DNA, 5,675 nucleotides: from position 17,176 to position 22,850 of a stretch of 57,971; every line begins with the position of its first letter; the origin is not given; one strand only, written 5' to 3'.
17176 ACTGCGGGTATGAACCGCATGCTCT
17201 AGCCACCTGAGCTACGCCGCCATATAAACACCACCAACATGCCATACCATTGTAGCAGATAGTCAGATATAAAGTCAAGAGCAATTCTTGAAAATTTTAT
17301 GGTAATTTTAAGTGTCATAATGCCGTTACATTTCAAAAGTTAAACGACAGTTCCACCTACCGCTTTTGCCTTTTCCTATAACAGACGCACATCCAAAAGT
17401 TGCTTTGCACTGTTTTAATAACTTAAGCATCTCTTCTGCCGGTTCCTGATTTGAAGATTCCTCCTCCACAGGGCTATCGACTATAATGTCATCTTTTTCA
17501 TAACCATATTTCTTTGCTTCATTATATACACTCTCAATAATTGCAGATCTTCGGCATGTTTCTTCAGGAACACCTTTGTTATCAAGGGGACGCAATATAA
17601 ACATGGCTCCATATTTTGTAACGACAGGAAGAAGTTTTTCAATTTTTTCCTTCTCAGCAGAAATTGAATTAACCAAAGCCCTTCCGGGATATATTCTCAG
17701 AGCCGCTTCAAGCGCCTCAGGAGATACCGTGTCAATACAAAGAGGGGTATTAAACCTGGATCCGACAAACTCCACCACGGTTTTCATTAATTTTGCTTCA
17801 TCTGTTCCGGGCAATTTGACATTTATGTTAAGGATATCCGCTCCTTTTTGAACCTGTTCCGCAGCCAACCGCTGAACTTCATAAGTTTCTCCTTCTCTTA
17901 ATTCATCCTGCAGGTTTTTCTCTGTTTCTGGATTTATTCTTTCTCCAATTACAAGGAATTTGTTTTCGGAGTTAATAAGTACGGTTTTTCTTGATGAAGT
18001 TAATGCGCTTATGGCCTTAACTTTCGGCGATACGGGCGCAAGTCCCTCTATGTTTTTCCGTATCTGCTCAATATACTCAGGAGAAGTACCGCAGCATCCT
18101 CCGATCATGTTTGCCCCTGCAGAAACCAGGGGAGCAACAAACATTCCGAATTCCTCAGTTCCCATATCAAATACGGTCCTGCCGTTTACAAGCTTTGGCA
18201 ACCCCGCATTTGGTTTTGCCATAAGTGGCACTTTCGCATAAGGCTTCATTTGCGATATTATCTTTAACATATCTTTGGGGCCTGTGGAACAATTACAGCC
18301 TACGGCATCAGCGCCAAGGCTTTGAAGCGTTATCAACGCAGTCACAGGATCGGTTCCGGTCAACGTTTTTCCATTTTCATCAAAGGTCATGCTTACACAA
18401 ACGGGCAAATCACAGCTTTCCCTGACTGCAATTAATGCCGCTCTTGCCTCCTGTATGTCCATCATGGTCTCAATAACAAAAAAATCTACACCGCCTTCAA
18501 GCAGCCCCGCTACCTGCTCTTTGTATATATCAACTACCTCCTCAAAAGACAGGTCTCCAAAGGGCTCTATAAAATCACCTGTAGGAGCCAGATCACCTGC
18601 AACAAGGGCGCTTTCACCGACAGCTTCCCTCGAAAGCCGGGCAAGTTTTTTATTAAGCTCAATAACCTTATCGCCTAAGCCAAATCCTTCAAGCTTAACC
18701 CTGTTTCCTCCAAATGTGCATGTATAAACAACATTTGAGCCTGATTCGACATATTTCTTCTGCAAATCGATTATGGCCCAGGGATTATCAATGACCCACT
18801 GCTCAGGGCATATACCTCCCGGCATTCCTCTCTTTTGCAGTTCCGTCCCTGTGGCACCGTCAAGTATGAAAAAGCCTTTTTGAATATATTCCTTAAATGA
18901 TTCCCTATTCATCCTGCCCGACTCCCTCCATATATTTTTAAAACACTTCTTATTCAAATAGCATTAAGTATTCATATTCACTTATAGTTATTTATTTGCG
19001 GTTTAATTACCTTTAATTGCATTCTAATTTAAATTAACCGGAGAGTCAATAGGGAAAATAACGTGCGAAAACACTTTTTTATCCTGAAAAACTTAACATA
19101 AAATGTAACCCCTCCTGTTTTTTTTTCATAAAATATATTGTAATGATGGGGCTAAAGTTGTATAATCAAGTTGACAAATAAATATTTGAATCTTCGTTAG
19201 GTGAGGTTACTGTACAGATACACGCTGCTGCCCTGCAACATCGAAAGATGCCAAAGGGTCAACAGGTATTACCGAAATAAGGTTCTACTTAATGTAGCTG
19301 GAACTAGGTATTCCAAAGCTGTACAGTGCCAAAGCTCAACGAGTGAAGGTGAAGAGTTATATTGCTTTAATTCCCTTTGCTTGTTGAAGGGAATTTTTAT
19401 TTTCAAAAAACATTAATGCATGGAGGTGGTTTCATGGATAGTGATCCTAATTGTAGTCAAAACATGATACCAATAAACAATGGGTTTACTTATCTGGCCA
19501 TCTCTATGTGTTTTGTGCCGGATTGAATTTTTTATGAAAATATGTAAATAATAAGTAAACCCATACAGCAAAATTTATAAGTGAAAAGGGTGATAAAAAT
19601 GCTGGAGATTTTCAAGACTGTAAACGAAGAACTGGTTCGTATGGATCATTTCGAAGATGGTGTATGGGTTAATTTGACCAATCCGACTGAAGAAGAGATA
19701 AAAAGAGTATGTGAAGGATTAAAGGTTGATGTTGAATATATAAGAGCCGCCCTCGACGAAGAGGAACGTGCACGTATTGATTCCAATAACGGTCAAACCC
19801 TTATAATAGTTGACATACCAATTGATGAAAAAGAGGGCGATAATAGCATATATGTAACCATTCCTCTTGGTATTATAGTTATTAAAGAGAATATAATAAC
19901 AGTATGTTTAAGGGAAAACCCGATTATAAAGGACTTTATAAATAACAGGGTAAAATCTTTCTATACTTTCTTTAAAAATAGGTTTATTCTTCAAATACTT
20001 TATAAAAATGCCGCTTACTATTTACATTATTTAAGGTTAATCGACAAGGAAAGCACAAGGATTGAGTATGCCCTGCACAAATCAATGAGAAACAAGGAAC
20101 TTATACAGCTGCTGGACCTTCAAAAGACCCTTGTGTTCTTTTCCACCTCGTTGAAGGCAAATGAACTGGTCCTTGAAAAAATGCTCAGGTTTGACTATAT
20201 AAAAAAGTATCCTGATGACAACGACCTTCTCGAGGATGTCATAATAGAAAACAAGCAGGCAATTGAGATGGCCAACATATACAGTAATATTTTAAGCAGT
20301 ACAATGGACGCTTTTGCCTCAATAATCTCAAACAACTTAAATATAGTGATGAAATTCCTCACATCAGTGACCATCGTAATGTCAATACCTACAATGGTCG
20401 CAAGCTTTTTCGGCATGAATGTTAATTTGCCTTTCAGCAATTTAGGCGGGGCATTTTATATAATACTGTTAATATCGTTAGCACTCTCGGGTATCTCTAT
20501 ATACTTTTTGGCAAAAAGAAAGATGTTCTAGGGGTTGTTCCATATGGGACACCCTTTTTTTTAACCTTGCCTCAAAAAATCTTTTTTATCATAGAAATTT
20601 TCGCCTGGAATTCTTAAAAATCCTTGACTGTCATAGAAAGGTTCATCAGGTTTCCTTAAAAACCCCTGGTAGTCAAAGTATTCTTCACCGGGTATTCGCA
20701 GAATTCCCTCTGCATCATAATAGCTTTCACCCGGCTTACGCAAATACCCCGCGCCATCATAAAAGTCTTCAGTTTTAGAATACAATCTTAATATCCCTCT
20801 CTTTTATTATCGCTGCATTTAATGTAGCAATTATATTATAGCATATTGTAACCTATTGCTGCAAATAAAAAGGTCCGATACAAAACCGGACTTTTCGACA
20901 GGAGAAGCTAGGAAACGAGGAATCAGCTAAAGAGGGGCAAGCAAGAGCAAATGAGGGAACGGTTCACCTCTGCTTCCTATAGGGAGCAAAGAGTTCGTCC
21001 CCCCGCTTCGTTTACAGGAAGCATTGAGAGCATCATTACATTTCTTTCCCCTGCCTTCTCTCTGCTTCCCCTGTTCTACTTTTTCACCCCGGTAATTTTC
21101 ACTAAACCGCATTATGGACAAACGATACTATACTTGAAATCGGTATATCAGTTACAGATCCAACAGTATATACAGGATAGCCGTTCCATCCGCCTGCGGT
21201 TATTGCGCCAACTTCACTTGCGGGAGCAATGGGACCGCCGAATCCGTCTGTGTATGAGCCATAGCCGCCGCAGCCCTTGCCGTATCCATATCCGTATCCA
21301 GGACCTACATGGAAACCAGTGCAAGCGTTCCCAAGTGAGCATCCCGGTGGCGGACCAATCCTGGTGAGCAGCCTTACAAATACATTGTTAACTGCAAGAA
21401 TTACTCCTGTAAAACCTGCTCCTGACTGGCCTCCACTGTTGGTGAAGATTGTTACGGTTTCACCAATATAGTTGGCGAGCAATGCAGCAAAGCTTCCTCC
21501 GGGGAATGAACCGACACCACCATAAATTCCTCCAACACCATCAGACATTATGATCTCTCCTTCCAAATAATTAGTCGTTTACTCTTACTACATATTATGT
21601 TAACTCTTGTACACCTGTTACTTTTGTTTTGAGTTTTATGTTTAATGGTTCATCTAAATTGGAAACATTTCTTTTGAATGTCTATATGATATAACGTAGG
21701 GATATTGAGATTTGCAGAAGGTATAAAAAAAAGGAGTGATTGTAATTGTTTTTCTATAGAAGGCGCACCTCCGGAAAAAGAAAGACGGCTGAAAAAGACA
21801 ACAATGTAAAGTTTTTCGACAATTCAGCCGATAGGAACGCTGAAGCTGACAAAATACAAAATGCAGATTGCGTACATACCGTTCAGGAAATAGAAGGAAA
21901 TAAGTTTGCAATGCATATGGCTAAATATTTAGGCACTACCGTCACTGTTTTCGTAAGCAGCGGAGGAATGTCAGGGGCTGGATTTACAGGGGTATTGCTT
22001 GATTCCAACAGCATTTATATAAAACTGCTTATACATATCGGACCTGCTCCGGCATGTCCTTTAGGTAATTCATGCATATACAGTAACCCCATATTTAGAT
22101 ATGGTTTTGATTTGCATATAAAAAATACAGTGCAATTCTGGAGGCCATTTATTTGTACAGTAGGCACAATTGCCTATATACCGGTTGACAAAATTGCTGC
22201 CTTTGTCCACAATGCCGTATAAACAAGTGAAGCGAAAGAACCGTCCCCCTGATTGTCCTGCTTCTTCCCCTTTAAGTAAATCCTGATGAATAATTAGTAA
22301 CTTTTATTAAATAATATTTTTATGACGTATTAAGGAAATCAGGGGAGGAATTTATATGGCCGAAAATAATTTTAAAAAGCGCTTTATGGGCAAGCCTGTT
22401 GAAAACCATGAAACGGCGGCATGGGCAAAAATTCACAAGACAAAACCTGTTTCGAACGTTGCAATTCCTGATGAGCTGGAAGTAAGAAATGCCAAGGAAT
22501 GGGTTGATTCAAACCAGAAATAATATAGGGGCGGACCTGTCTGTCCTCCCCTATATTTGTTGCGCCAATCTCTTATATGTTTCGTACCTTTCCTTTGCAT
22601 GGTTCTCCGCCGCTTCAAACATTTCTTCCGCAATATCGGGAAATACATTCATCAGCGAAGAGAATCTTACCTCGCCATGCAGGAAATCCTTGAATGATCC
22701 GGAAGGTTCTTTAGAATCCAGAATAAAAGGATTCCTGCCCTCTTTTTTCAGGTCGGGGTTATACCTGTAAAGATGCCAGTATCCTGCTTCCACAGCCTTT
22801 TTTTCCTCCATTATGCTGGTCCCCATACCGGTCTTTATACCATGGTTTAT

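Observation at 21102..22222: Divergent pair of paralogous unknown proteins (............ ... CxLGNxC ... FVHNAV), one with a Gly/Tyr-rich insert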

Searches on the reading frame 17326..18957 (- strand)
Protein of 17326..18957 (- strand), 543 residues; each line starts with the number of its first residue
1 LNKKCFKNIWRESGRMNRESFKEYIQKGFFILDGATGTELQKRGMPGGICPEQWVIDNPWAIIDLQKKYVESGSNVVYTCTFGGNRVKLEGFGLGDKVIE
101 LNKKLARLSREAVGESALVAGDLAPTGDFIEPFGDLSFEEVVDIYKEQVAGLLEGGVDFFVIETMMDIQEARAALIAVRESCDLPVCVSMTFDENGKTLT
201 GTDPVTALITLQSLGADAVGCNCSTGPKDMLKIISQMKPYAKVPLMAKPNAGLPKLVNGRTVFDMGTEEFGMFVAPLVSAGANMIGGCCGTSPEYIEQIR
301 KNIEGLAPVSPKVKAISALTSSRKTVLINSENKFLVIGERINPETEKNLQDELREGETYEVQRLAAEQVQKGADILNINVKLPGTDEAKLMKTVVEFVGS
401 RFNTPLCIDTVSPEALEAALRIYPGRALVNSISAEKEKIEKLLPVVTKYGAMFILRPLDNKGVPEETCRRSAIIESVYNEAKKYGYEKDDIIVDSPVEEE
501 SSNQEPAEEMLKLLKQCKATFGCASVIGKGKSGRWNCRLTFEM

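Call 77: search_protein_families(library=pfam, proteins=[window:17326-18957:-], max_evalue=0.001)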
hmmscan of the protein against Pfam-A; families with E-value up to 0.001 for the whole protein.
window:17326-18957:- (543 aa): 3 families
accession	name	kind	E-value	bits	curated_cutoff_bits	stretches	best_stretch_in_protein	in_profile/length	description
PF02574.22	S-methyl_trans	-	7.3e-74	249.6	22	1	31-302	2-282/283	Homocysteine S-methyltransferase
PF00809.28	Pterin_bind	-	4.5e-17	62.9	25.5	1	345-528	7-203/244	Pterin binding enzyme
PF03599.22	CdhD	-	0.00013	21.3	24.8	1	352-455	43-148/387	CO dehydrogenase/acetyl-CoA synthase delta subunit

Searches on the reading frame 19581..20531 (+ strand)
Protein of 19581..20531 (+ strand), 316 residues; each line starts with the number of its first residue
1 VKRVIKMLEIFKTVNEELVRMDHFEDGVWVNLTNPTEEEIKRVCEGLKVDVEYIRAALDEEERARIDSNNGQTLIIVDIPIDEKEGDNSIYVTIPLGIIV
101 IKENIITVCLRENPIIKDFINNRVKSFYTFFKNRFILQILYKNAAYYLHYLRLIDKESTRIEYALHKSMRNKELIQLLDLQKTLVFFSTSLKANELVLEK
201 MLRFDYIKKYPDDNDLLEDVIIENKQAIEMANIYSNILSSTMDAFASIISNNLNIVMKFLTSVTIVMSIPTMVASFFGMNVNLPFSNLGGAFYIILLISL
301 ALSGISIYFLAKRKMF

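Call 77: search_protein_families(library=pfam, proteins=[window:19581-20531:+], max_evalue=0.001)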
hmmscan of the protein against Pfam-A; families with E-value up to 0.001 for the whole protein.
window:19581-20531:+ (316 aa): 1 family
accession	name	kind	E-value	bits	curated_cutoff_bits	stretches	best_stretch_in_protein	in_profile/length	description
PF01544.23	CorA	-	1.1e-53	183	27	1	26-312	3-292/292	CorA-like Mg2+ transporter protein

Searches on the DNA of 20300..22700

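Call 65: search_rna_families(source=window, start=20300, end=22700, threshold=evalue, max_evalue=1)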
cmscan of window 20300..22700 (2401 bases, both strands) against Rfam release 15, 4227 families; matches with E-value up to 1: 0.
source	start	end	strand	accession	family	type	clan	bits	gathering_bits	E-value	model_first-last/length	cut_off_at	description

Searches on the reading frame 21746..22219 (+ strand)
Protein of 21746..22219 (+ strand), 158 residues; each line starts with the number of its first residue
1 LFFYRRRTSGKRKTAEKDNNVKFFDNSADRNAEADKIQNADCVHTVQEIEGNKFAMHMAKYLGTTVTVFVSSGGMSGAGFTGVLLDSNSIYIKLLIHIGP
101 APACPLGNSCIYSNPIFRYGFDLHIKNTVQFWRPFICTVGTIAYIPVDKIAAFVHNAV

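Call 4: search_protein_families(library=pfam, proteins=[window:21746-22219:+], max_evalue=1)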
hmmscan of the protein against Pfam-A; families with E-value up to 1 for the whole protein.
window:21746-22219:+ (158 aa): 1 family
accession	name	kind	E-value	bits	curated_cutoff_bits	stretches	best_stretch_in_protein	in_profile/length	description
PF15723.11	MqsR_toxin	-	0.23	12.3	26.2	1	14-66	11-63/95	Motility quorum-sensing regulator, toxin of MqsA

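Call 5: search_protein_families(library=ncbifam, proteins=[window:21746-22219:+], max_evalue=1)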
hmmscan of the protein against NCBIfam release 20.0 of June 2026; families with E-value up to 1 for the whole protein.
window:21746-22219:+ (158 aa): 0 families

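Call 9: find_homologous_proteins(query=window:21746-22219:+, max_evalue=0.001)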
Query window:21746-22219:+ (158 aa): 48 proteins with E <= 0.001 among 52 candidates.
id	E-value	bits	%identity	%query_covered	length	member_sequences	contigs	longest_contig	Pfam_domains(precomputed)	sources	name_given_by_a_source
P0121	3.7e-77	276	99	77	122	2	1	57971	-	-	-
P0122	4.9e-71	256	73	100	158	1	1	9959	-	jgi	jgi:hypothetical protein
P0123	4.4e-65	236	69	100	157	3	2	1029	-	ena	-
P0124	1.1e-52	196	63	100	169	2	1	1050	-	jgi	-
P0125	2.3e-49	185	64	91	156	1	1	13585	-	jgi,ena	-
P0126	1.4e-28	118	44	100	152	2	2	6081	-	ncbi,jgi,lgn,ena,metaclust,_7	jgi:hypothetical protein|metaclust:\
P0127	3.1e-27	113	44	100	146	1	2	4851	-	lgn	-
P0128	2.5e-26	110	42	98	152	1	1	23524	-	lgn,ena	-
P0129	3.1e-25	107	41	99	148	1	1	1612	-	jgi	jgi:hypothetical protein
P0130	9.4e-23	99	55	66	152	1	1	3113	-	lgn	-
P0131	3.3e-22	97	44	86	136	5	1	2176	-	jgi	-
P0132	1.2e-21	95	55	64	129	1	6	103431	-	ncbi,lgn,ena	-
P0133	1.3e-21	95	52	70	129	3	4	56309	-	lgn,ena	-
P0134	1.4e-21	95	55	64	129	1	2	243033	-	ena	-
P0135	1.7e-21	95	55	64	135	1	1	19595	-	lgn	-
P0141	5.4e-19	87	48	65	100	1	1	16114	-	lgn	-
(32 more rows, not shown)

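Call 68: search_protein_families(library=phrogs, proteins=[window:21746-22219:+], max_evalue=0.01)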
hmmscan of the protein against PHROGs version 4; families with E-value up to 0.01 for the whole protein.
window:21746-22219:+ (158 aa): 0 families

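Call 81: search_solved_structures(query=P0141, max_evalue=10)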
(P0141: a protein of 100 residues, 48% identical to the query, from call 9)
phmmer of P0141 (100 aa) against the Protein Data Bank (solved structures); distinct sequences matched with E-value up to 10: 1.
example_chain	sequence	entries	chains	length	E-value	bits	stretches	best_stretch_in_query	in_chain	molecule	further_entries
3bq4_A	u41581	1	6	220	0.74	13.4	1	22-66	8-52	Fiber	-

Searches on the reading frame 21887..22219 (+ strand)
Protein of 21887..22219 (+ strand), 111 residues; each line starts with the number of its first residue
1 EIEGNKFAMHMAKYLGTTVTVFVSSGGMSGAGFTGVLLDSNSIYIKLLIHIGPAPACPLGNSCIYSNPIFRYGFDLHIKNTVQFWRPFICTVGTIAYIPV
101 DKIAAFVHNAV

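Call 32: predict_structure(alignment_id=A2)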
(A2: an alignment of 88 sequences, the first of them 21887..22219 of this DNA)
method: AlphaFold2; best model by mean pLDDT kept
length: 111 residues; sequences in the alignment: 88
mean_pLDDT: 74.0   pTM: 0.61
mean pLDDT of the five models: 74.0, 72.3, 72.2, 71.2, 70.1
residues with pLDDT >= 90: 44; 70-90: 17; 50-70: 30; < 50: 20
segments of 3 or more residues with pLDDT < 50: 70-87
pLDDT, mean of each block of 10 residues (from residue 1): 78 95 75 91 94 63 51 43 49 87 88 57
secondary structure, 60 per line:
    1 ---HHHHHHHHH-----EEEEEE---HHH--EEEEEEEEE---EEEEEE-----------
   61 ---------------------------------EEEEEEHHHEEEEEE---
elements in order: H4-12 E18-23 E32-40 E44-49 E94-99 E103-108

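Call 35: fold_search(model_id=the predicted structure, library=pdb)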
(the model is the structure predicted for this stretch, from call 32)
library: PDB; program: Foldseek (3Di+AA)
matches with E <= 10: 694; with E <= 0.001: 0
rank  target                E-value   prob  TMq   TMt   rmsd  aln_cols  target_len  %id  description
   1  9bxa_E                5.4e-03  1.00  0.52  0.65   6.2       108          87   12  Structure of Mnx H340A complex from Bacillus sp. PL-12 (released 2024-08-07)
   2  7zs1                  2.6e-02  1.00  0.44  0.18  10.6       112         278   10  Diheme cytochrome c Kustd1711 from Kuenenia stuttgartiensis, M292C mutant (released 2023-05-17)
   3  9bxa_B                2.8e-02  1.00  0.46  0.55   5.7       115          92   14  Structure of Mnx H340A complex from Bacillus sp. PL-12 (released 2024-08-07)
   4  7zs0                  3.1e-02  1.00  0.44  0.18  10.5       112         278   10  Diheme cytochrome c Kustd1711 from Kuenenia stuttgartiensis (released 2023-05-17)
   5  7zs2                  5.1e-02  1.00  0.45  0.19  10.9       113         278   10  Diheme cytochrome c Kustd1711 from Kuenenia stuttgartiensis, M292H mutant (released 2023-05-17)
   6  1y96_D                9.9e-02  0.99  0.48  0.62   6.4       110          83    7  crystal structure of the Gemin6/Gemin7 heterodimer from the human SMN complex (released 2005-06-21)
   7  3fb9_A                1.0e-01  0.97  0.35  0.42   3.4        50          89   12  The crystal structure of the protein with unknown function from Streptococcus pneumoniae TIGR4 (released 2008-12-23)
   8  8zra_A                1.1e-01  1.00  0.49  0.66   7.8       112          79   12  GerQ filaments from Bacillus amyloiquefaciens (released 2024-10-02)
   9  6am0_D                1.1e-01  0.99  0.41  0.66   2.7       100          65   10  Crystal structure of K. lactis Edc1-Dcp1-Dcp2-Edc3 decapping complex with synthetic cap substrate analog (released 2018-03-21)
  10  8xi2_b                1.4e-01  0.94  0.41  0.45   8.7       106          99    6  Cryo-EM structure of the Chlamydomonas C* complex (released 2024-10-09)
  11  9i05_Al               1.5e-01  0.75  0.38  0.14   5.7       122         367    8  Cryo-EM structure of the large subunit of the mitochondrial ribosome from Toxoplasma gondii (released 2025-06-11)
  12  7uoo_T                1.6e-01  0.96  0.38  0.37   6.0        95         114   12  Nucleoplasmic pre-60S intermediate of the Nog2 containing pre-rotation state (released 2023-03-15)
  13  6qw6_66               1.8e-01  0.98  0.45  0.65   7.8       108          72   11  Structure of the human U5.U4/U6 tri-snRNP at 2.9A resolution. (released 2019-04-17)
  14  1kq2_A                1.8e-01  0.84  0.27  0.45   3.6        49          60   22  Crystal Structure of an Hfq-RNA Complex (released 2002-07-05)
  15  4c92_D                2.2e-01  0.97  0.48  0.63   7.1       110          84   11  Crystal structure of the yeast Lsm1-7 complex (released 2013-10-16)
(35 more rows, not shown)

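Call 78: fold_search(model_id=the predicted structure, library=viral)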
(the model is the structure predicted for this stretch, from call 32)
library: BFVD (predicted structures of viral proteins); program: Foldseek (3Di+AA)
matches with E <= 10: 636; with E <= 0.001: 0
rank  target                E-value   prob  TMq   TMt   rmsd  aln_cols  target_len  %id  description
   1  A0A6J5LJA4            1.8e-03  1.00  0.49  0.53   5.8       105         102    8  Uncharacterized protein [uncultured Caudovirales phage]
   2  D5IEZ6                3.7e-03  1.00  0.46  0.68   6.3       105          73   18  Uncharacterized protein [Sulfolobus turreted icosahedral virus 2]
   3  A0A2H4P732            8.1e-03  1.00  0.47  0.58   9.1       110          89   12  Uncharacterized protein [Pseudomonas phage nickie]
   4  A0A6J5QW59            1.2e-02  1.00  0.47  0.71   6.5        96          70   10  Uncharacterized protein [uncultured Caudovirales phage]
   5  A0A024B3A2            1.2e-02  1.00  0.40  0.38   2.3        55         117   13  Uncharacterized protein [Bacillus phage Hoody T]
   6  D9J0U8                2.4e-02  1.00  0.36  0.38   1.8        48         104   12  Gp151 [Brochothrix phage A9]
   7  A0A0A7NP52            2.6e-02  1.00  0.38  0.36   2.6        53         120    8  Uncharacterized protein [Lactobacillus phage LfeInf]
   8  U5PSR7                2.7e-02  1.00  0.48  0.79   3.3       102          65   14  Uncharacterized protein [Bacillus phage BigBertha]
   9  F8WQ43                2.9e-02  1.00  0.40  0.41   2.4        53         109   11  (no name in the UniProt tables at hand)
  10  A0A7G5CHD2            3.1e-02  1.00  0.42  0.45   6.7        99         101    9  (no name in the UniProt tables at hand)
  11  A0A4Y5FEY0            3.7e-02  0.99  0.40  0.42   4.8        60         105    5  Uncharacterized protein [Lactobacillus phage 3-521]
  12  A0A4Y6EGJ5            3.9e-02  0.93  0.34  0.42   8.5       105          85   16  (no name in the UniProt tables at hand)
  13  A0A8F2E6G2            5.0e-02  1.00  0.49  0.41   2.3       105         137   10  Uncharacterized protein [Streptomyces phage KimJongPhill]
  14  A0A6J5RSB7            5.3e-02  0.91  0.41  0.35   9.9       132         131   10  Uncharacterized protein [uncultured Caudovirales phage]
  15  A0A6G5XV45            5.7e-02  0.99  0.48  0.50   5.9       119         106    7  (no name in the UniProt tables at hand)
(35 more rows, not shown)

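Call 80: search_solved_structures(query=window:21887-22219:+, max_evalue=10)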
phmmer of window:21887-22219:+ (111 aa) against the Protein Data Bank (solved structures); distinct sequences matched with E-value up to 10: 0.

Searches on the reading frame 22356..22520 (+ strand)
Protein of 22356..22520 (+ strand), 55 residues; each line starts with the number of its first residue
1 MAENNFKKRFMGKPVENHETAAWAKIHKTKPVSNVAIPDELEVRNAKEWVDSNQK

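Call 4: search_protein_families(library=pfam, proteins=[window:22356-22520:+], max_evalue=1)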
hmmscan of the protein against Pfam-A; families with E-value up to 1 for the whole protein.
window:22356-22520:+ (55 aa): 1 family
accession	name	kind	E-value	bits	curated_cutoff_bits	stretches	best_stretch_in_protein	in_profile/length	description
PF12655.13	CDIF630_02480-like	-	2.5e-20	72.6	25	1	20-55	1-36/36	Spore surface protein CDIF630_02480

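Call 5: search_protein_families(library=ncbifam, proteins=[window:22356-22520:+], max_evalue=1)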
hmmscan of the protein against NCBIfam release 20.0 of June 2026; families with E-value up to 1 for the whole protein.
window:22356-22520:+ (55 aa): 0 families
